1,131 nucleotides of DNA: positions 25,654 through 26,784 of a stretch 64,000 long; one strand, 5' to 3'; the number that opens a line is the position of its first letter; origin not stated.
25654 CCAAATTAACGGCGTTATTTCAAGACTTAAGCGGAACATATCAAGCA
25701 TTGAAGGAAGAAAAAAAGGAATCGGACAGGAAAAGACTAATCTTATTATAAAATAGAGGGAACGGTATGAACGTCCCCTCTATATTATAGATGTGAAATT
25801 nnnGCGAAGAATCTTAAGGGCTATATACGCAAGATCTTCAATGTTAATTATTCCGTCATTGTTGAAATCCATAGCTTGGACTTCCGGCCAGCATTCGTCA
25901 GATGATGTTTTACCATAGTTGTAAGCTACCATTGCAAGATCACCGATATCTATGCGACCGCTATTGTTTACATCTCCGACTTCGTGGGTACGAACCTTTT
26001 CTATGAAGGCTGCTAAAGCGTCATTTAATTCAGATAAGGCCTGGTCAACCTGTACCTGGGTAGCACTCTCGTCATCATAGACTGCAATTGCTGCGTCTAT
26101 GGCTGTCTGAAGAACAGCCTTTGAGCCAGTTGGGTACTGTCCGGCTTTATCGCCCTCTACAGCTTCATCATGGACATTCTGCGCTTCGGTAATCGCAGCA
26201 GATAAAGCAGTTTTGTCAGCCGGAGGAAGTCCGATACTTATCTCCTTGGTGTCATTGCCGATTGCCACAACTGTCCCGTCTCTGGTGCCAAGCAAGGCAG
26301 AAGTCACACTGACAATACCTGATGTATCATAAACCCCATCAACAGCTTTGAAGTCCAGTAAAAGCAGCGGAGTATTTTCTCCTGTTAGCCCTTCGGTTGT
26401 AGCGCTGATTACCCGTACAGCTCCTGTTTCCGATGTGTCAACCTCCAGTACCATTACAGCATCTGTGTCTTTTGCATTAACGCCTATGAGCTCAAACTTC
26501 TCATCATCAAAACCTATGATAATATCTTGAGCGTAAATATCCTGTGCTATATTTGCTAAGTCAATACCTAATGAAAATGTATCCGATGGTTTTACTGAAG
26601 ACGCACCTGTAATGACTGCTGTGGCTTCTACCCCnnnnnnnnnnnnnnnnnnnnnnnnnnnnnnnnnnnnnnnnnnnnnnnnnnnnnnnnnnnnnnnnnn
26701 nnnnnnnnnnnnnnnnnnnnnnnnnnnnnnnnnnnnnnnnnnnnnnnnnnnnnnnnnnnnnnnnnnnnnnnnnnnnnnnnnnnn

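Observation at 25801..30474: A GH127 enzyme carrying both a cohesin and a dockerin, plus discoidin and three Big_2 modules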

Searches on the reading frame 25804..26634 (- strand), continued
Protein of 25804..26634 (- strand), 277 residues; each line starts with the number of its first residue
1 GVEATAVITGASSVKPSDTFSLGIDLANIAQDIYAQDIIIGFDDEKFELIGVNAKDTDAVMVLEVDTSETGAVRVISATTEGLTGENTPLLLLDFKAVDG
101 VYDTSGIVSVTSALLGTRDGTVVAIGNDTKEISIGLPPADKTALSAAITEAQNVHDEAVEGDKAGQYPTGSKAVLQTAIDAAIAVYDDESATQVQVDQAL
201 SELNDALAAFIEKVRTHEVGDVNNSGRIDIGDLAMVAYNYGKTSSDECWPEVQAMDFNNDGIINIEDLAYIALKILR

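Call 46: search_protein_families(library=pfam, proteins=[L010:4048-5787:+, L013:4562-8596:+, L046:10663-15033:+, L038:10913-12124:+, L043:10638-11705:+, L036:11160-12995:+, L049:7772-10591:+], max_evalue=0.001)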
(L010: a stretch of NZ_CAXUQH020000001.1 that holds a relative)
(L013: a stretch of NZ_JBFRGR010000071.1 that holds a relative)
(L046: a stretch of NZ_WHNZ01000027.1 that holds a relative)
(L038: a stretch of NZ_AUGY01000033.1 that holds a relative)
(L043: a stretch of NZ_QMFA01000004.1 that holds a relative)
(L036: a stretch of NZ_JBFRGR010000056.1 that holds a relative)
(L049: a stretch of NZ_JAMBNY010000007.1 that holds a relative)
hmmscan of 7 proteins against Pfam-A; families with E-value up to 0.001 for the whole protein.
L010:4048-5787:+ (580 aa): 2 families
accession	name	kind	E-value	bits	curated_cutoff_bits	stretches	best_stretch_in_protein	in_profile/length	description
PF00395.25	SLH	-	3.3e-33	113.8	20.8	3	399-441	1-43/44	S-layer homology domain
PF00963.24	Cohesin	-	4.6e-08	33.8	24.1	1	42-139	8-116/139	Cohesin domain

L013:4562-8596:+ (1345 aa): 6 families
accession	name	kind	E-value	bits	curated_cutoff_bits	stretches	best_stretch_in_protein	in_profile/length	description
PF07944.18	Beta-AFase-like_GH127_cat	-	1.7e-101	340.4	24.9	1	361-740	1-375/376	Beta-L-arabinofuranosidase, GH127 catalytic domain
PF20736.2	Glyco_hydro127M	-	2.1e-23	82.7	24.2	1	751-846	2-95/95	Beta-L-arabinofuranosidase, GH127 middle domain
PF13385.13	Laminin_G_3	-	3.9e-19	69.7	27.6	1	87-250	1-150/151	Concanavalin A-like lectin/glucanases superfamily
PF20578.4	aBig_2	-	9.3e-16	57.9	27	1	280-344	21-88/89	Atrophied bacterial Ig domain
PF20620.4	DUF6805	-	3.1e-14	53.9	27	1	983-1109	6-127/133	Family of unknown function (DUF6805)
PF12733.13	Cadherin-like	-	2.1e-09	38.2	24.2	1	1141-1211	17-88/89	Cadherin-like beta sandwich domain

L046:10663-15033:+ (1457 aa): 9 families
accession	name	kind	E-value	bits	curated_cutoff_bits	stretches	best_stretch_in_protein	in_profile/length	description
PF00728.28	Glyco_hydro_20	-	1.8e-32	113.5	22.3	1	167-484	1-347/348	Glycosyl hydrolase family 20, catalytic domain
PF02838.20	Glyco_hydro_20b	-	5.1e-25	89.1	26.1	1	37-164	2-124/124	Glycosyl hydrolase family 20, domain 2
PF00754.31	F5_F8_type_C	-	8.1e-24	84.6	28.2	1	715-830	2-125/127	F5/8 type C domain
PF22633.2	F5_F8_type_C_2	-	6.2e-23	81.7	27.8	1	730-815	2-91/91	NedA-like, galactose-binding domain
PF03372.29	Exo_endo_phos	-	4.8e-21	75.9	24.5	1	1130-1345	1-225/225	Endonuclease/Exonuclease/phosphatase family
PF13385.13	Laminin_G_3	-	2.8e-17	63.7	27.6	1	577-697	17-151/151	Concanavalin A-like lectin/glucanases superfamily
PF23226.1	Exo_endo_phos_PGAP2IP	-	1.9e-15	57.2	27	1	1132-1338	9-206/239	PGAP2IP, C-terminal nuclease-like domain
PF02368.24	Big_2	-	5.9e-15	55.4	22.8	1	1036-1117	1-79/79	Bacterial Ig-like domain (group 2)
PF00963.24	Cohesin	-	2e-10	41.5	24.1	1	1368-1456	6-102/139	Cohesin domain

L038:10913-12124:+ (404 aa): 2 families
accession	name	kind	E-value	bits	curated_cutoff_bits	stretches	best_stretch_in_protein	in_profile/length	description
PF00395.25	SLH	-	4.1e-39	132.7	20.8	3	279-318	3-43/44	S-layer homology domain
PF00963.24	Cohesin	-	7.4e-08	33.1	24.1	1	51-144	3-106/139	Cohesin domain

L043:10638-11705:+ (356 aa): 1 family
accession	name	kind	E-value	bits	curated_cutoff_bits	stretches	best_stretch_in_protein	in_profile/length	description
PF00395.25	SLH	-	6e-36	122.6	20.8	3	179-218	3-43/44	S-layer homology domain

L036:11160-12995:+ (612 aa): 2 families
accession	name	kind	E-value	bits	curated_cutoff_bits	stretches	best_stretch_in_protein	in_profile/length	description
PF00395.25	SLH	-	6.8e-28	96.8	20.8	3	492-534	2-44/44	S-layer homology domain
PF00963.24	Cohesin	-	4.4e-08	33.9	24.1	1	43-146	9-123/139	Cohesin domain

L049:7772-10591:+ (940 aa): 3 families
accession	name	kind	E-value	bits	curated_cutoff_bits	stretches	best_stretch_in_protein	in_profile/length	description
PF00963.24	Cohesin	-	1.9e-13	51.2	24.1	1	755-872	10-134/139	Cohesin domain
PF00404.24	Dockerin_1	-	1.1e-08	35.5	22.9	1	881-938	1-57/57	Dockerin type I domain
PF18435.7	EstA_Ig_like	-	2e-07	31.5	26.7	1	332-469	6-119/120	Esterase Ig-like N-terminal domain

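Call 51: predict_structure(alignment_id=A1)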
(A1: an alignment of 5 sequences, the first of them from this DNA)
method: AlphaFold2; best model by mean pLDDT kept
length: 277 residues; sequences in the alignment: 5
mean_pLDDT: 91.1   pTM: 0.62
mean pLDDT of the five models: 91.1, 90.4, 89.2, 88.2, 79.9
residues with pLDDT >= 90: 176; 70-90: 100; 50-70: 1; < 50: 0
segments of 3 or more residues with pLDDT < 50: none
pLDDT, mean of each block of 10 residues (from residue 1): 87 91 94 95 96 91 94 94 88 94 94 93 94 91 97 95 85 95 95 95 96 81 82 89 87 82 89 85
secondary structure, 60 per line:
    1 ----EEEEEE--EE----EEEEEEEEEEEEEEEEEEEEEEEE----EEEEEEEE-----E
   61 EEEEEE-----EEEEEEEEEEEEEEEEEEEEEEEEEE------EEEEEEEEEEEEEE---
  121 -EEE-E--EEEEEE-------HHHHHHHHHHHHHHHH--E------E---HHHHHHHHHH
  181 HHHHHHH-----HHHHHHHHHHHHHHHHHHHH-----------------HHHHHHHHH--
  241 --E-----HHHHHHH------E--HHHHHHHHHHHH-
elements in order: E5-10 E19-42 E47-54 E60-66 E72-97 E104-117 E122-124 E129-134 H142-157 H171-187 H193-212 H230-238 H249-255 H265-276

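Call 53: fold_search(model_id=the predicted structure, library=pdb)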
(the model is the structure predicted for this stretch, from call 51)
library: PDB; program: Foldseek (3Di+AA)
matches with E <= 10: 1997; with E <= 0.001: 247
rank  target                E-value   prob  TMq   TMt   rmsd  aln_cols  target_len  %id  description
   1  2vo8                  1.6e-13  1.00  0.45  0.89   1.7       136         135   18  Cohesin module from Clostridium perfringens ATCC13124 family 33 glycoside hydrolase. (released 2008-09-02)
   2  2jh2_C                1.5e-11  1.00  0.41  0.84   3.3       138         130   23  X-ray crystal structure of a cohesin-like module from Clostridium perfringens (released 2007-11-06)
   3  2w1n                  1.7e-11  1.00  0.44  0.53   2.9       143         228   20  cohesin and fibronectin type-III double module construct from the Clostridium perfringens glycoside hydrolase GH84C (released 2009-02-03)
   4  2jh2_A                1.8e-11  1.00  0.42  0.84   2.4       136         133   21  X-ray crystal structure of a cohesin-like module from Clostridium perfringens (released 2007-11-06)
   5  6kgf_C                5.5e-11  1.00  0.42  0.76   2.4       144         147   17  Crystal structure of CaDoc0917(R16D)-CaCohA2 complex at pH 8.2 (released 2020-07-08)
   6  2ozn_B                8.0e-11  1.00  0.37  0.70   4.0       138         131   36  The Cohesin-Dockerin Complex of NagJ and NagH from Clostridium perfringens (released 2008-05-06)
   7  2jh2_B                1.7e-10  1.00  0.40  0.80   3.4       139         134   24  X-ray crystal structure of a cohesin-like module from Clostridium perfringens (released 2007-11-06)
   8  6kgd_A                1.7e-10  1.00  0.39  0.70   3.3       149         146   19  Crystal structure of CaDoc0917(R49D)-CaCohA2 complex at pH 8.0 (released 2020-07-08)
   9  6kgc_A                2.9e-10  1.00  0.39  0.71   3.3       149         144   19  Crystal structure of CaDoc0917(R49D)-CaCohA2 complex at pH 5.4 (released 2020-07-08)
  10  6kge_A                3.5e-10  1.00  0.42  0.78   2.5       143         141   17  Crystal structure of CaDoc0917(R16D)-CaCohA2 complex at pH 5.5 (released 2020-07-08)
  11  6kgf_A                4.0e-10  1.00  0.40  0.74   2.8       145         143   18  Crystal structure of CaDoc0917(R16D)-CaCohA2 complex at pH 8.2 (released 2020-07-08)
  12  5nrm_A                5.1e-10  1.00  0.40  0.73   3.5       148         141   16  Crystal structure of the sixth cohesin from Acetivibrio cellulolyticus' scaffoldin B in complex with Cel5 dockerin S51 (released 2018-01-31)
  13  1g1k_A                7.9e-10  1.00  0.39  0.69   3.6       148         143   16  COHESIN MODULE FROM THE CELLULOSOME OF CLOSTRIDIUM CELLULOLYTICUM (released 2000-11-22)
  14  6kg8_MODEL_1_A        1.3e-09  1.00  0.37  0.62   4.3       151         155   16  Solution structure of CaCohA2 from Clostridium acetobutylicum (released 2020-07-08)
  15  2vn5_C                2.4e-09  1.00  0.38  0.67   3.5       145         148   16  The Clostridium cellulolyticum dockerin displays a dual binding mode for its cohesin partner (released 2008-05-20)
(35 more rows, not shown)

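Call 55: search_protein_families(library=pfam, proteins=[L016:3937-8055:+, L016:9068-11029:+, L001:2-3712:+, L003:3584-6889:+, L003:7313-10819:+, L003:10873-12246:+, L010:188-3904:+, L010:6239-10819:+], max_evalue=0.00001)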
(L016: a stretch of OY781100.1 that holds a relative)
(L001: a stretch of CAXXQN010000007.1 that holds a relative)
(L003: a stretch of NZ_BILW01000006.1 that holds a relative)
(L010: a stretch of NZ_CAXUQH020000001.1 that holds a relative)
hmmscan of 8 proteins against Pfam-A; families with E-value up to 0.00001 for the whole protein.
L016:3937-8055:+ (1373 aa): 5 families
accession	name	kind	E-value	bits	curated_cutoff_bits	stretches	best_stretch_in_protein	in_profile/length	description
PF00331.26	Glyco_hydro_10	-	2.5e-18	66.8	22.1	1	65-486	2-286/311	Glycosyl hydrolase family 10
PF17851.8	GH43_C2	-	3.1e-17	63.4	22.7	1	827-1019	1-201/203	Beta xylosidase C-terminal Concanavalin A-like domain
PF07081.18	DUF1349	-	1.5e-15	57.8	32.4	1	842-1019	1-175/179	Protein of unknown function (DUF1349)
PF07554.19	FIVAR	-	1e-14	55.3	29.2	1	1031-1094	1-71/71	FIVAR domain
PF00963.24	Cohesin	-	7.7e-12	46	24.1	1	1101-1206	4-116/139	Cohesin domain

L016:9068-11029:+ (654 aa): 2 families
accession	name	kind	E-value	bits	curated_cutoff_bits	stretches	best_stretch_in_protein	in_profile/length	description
PF07554.19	FIVAR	-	2e-15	57.6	29.2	2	312-374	1-70/71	FIVAR domain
PF00404.24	Dockerin_1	-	7.3e-08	32.9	22.9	1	597-651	2-55/57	Dockerin type I domain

L001:2-3712:+ (1237 aa): 4 families
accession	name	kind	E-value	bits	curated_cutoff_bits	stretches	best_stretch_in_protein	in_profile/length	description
PF07081.18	DUF1349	-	2e-22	80.1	32.4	1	340-500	14-175/179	Protein of unknown function (DUF1349)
PF17851.8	GH43_C2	-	3.6e-22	79.5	22.7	1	366-474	54-170/203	Beta xylosidase C-terminal Concanavalin A-like domain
PF14310.12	Fn3-like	-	6.9e-22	77.8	25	1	18-90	1-71/71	Fibronectin type III-like domain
PF00404.24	Dockerin_1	-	3.3e-07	30.8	22.9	1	1180-1235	2-56/57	Dockerin type I domain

L003:3584-6889:+ (1102 aa): 5 families
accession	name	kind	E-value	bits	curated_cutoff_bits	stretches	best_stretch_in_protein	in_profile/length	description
PF04616.20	Glyco_hydro_43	-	2.2e-43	149.1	32.2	1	57-332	2-288/288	Glycosyl hydrolases family 43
PF17851.8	GH43_C2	-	7.7e-40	137.2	22.7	1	378-563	5-201/203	Beta xylosidase C-terminal Concanavalin A-like domain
PF00963.24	Cohesin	-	1.7e-13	51.4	24.1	1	832-959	3-139/139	Cohesin domain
PF00404.24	Dockerin_1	-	1.4e-09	38.4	22.9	1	1045-1101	2-57/57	Dockerin type I domain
PF17829.7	GH115_C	-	2.1e-07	31.4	24.1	1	655-814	8-161/172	Glycosyl hydrolase family 115 C-terminal domain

L003:7313-10819:+ (1169 aa): 5 families
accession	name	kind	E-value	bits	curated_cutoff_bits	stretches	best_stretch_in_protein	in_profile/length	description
PF03422.21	CBM_6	-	6.3e-33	114.2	28.9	1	405-535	1-125/125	Carbohydrate binding module (family 6)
PF04616.20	Glyco_hydro_43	-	3.6e-30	105.7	32.2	1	62-381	6-287/288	Glycosyl hydrolases family 43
PF00404.24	Dockerin_1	-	1.4e-08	35.2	22.9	1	1112-1168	2-57/57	Dockerin type I domain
PF21461.3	HL_N-beta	-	4.1e-08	33.3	27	0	671-706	13-48/57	Hyaluronate lyase, N-terminal beta-sheet domain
PF17829.7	GH115_C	-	3.1e-07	30.8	24.1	1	719-883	3-162/172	Glycosyl hydrolase family 115 C-terminal domain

L003:10873-12246:+ (458 aa): 1 family
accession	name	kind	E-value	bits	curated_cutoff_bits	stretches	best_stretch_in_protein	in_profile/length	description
PF02368.24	Big_2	-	9e-12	45.2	22.8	1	95-168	12-75/79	Bacterial Ig-like domain (group 2)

L010:188-3904:+ (1239 aa): 4 families
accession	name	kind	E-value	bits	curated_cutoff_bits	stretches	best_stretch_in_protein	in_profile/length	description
PF03422.21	CBM_6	-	7e-35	120.5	28.9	1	397-527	1-125/125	Carbohydrate binding module (family 6)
PF04616.20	Glyco_hydro_43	-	9.6e-30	104.3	32.2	1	54-373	6-287/288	Glycosyl hydrolases family 43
PF17829.7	GH115_C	-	1.5e-06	28.6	24.1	1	711-876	3-162/172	Glycosyl hydrolase family 115 C-terminal domain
PF07554.19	FIVAR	-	1.8e-06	28.9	29.2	0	1105-1173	2-69/71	FIVAR domain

L010:6239-10819:+ (1527 aa): 6 families
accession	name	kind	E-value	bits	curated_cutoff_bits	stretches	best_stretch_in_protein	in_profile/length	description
PF17851.8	GH43_C2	-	1.7e-40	139.4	22.7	1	800-988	2-201/203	Beta xylosidase C-terminal Concanavalin A-like domain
PF04616.20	Glyco_hydro_43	-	6.7e-40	137.7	32.2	1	482-757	2-288/288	Glycosyl hydrolases family 43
PF14587.12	Glyco_hydr_30_2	-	8.6e-20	71.8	27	1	102-238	92-227/364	O-Glycosyl hydrolase family 30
PF02057.21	Glyco_hydro_59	-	2.2e-11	44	27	1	54-337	3-258/294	Glycosyl hydrolase family 59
PF00404.24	Dockerin_1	-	1.4e-08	35.2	22.9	1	1470-1526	2-57/57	Dockerin type I domain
PF17829.7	GH115_C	-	3.1e-07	30.8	24.1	1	1082-1240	9-161/172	Glycosyl hydrolase family 115 C-terminal domain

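Call 67: list_cluster_members(proteins=[P0120, P0123, P0079, P0136, P0077, P0036, P0160, P0104, P0073, P0001])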
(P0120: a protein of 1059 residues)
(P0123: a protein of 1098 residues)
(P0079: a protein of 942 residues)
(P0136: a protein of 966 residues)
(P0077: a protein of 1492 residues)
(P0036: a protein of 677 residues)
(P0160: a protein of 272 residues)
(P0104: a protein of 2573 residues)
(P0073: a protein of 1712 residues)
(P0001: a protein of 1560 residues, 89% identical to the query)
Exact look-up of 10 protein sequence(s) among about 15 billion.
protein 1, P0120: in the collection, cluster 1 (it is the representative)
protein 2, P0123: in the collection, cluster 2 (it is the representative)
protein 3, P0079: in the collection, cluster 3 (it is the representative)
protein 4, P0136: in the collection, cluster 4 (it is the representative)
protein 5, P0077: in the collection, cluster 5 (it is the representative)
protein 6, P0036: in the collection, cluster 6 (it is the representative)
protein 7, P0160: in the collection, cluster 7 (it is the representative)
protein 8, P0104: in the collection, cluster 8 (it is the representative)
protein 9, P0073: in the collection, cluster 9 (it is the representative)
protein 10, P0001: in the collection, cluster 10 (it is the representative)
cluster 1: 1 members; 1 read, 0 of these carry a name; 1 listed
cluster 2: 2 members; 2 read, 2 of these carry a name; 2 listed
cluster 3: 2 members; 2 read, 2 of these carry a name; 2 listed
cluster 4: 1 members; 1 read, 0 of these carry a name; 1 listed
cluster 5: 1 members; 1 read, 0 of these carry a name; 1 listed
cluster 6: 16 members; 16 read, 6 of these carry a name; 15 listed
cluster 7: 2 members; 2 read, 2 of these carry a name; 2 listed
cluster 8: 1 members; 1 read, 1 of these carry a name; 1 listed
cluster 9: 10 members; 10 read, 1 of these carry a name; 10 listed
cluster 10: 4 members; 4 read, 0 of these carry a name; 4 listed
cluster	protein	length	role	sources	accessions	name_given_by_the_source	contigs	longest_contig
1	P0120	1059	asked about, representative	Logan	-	-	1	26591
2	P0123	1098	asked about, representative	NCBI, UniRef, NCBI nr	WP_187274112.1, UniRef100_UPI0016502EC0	polysaccharide lyase family 8 super-sandwich domain-containing protein [Paenibacillus sp. ... | polysaccharide lyase family 8 super-sandwich domain-containing protein n=1 ...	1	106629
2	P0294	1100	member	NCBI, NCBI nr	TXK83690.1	hypothetical protein FU659_12245 [Paenibacillus sp. N3.4]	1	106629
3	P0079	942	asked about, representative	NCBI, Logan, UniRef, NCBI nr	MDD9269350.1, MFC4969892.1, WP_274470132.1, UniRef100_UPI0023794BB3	NPCBM/NEW2 domain-containing protein [Paenibacillus sp. GCM10023248] | NPCBM/NEW2 domain-containing protein n=1 Tax=unclassified Paenibacillus TaxID=185978 ... | NPCBM/NEW2 domain-containing protein [Paenibacillus sp. MAHUQ-63]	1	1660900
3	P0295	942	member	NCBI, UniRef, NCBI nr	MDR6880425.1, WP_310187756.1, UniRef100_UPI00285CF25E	NPCBM/NEW2 domain-containing protein [Bacillus sp. 3255] | NPCBM/NEW2 domain-containing protein n=1 Tax=Bacillus sp. 3255 TaxID=2817904 ...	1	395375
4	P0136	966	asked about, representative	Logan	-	-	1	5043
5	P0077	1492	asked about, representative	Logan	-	-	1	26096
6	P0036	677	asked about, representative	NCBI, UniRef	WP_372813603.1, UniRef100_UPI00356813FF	cohesin domain-containing protein [Paenibacillus sp.] | cohesin domain-containing protein n=1 Tax=Paenibacillus sp. TaxID=58172 ...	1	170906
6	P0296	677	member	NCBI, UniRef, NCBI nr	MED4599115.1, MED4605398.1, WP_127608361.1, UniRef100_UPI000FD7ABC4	cohesin domain-containing protein [Paenibacillus validus] | cohesin domain-containing protein n=1 Tax=Paenibacillus validus TaxID=44253 ...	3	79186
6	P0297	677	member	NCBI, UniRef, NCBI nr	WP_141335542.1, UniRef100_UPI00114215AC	cohesin domain-containing protein [Paenibacillus sp. tmac-D7] | cohesin domain-containing protein n=1 Tax=Paenibacillus sp. tmac-D7 TaxID=2591462 ...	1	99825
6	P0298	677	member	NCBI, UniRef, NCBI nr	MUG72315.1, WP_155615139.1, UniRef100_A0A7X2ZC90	cohesin domain-containing protein [Paenibacillus validus] | Dockerin domain-containing protein n=1 Tax=Paenibacillus validus TaxID=44253 ...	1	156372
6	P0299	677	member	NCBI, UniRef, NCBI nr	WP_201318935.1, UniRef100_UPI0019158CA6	cohesin domain-containing protein [Paenibacillus sp. EPM92] | cohesin domain-containing protein n=1 Tax=Paenibacillus sp. EPM92 TaxID=1561195 ...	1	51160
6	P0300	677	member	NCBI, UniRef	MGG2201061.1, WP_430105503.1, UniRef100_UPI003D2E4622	cohesin domain-containing protein [Paenibacillus validus] | cohesin domain-containing protein n=1 Tax=Paenibacillus validus TaxID=44253 ...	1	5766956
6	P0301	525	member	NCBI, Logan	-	-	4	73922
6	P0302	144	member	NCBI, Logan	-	-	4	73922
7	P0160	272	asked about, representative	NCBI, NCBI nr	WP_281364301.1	cohesin domain-containing protein [Paenibacillus planticolens]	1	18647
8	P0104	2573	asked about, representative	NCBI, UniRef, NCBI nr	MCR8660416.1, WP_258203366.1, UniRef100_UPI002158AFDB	polysaccharide lyase family 8 super-sandwich domain-containing protein [Paenibacillus ... | polysaccharide lyase family 8 super-sandwich domain-containing protein n=1 ...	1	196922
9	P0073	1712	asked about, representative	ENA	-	-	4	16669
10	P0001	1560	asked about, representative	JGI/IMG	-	-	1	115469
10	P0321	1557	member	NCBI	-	-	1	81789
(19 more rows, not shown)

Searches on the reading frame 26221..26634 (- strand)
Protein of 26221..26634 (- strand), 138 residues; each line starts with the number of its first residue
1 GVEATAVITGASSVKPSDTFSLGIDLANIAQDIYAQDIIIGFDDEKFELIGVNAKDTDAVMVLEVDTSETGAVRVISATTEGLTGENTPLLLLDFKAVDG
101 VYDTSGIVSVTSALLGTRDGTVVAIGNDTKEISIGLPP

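Call 6: search_protein_families(library=pfam, proteins=[window:26221-26634:-], max_evalue=10)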
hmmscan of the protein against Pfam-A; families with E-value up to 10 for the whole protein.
seq(138 aa): 2 families
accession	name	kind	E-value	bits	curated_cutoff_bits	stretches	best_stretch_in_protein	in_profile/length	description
PF00963.24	Cohesin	-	6e-09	36.7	24.1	1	5-133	2-136/139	Cohesin domain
PF19350.4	DUF5928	-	0.26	11.1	27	1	35-90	133-188/256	Family of unknown function (DUF5928)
